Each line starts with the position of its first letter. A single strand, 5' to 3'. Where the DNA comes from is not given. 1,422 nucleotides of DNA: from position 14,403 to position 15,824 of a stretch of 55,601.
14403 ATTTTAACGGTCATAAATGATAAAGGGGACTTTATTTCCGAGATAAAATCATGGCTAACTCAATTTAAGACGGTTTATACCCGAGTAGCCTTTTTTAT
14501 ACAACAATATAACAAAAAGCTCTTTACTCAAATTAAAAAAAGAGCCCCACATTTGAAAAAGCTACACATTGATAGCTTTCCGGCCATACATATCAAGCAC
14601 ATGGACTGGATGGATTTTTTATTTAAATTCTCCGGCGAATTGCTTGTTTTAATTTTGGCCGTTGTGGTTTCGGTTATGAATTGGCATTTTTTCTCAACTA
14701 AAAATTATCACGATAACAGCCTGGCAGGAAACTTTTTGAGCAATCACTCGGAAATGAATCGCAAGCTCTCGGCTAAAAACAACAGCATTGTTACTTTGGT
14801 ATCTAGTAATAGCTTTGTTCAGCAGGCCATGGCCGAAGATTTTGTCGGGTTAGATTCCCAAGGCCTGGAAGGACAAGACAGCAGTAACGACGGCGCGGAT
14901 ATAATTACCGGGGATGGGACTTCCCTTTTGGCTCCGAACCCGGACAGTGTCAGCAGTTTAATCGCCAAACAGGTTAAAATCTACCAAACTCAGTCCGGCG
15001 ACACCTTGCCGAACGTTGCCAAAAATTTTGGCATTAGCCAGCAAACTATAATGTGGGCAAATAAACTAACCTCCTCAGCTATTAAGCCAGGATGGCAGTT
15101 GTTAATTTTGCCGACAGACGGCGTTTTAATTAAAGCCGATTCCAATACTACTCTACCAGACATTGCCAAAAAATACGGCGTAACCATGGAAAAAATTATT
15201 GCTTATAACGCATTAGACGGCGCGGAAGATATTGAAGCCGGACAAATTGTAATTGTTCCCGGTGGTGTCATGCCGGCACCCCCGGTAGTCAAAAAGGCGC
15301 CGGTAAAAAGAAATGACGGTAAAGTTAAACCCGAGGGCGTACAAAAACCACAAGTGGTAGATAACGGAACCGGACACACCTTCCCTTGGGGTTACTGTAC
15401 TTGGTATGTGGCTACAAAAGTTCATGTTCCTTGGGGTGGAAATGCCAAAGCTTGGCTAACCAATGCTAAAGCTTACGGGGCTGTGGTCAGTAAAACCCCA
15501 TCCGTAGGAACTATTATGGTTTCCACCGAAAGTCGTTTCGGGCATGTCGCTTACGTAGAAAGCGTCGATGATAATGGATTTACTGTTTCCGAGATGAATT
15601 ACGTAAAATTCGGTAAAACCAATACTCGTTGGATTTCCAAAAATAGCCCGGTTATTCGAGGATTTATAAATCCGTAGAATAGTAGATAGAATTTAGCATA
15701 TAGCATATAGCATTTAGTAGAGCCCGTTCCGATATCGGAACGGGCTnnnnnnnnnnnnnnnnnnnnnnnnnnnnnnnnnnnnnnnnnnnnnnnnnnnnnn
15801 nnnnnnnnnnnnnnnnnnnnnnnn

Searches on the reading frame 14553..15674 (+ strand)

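Call 51: search_protein_families(library=ncbifam, proteins=[window:14553-15674:+], max_evalue=1e-10)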
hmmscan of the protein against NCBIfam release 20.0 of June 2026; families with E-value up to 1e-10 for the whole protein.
window:14553-15674:+ (374 aa): 1 family
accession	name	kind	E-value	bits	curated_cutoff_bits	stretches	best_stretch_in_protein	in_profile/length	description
NF046104.1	PptglHdxlasePcsB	equivalog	1e-15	57.8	450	1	257-351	278-375/400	peptidoglycan hydrolase PcsB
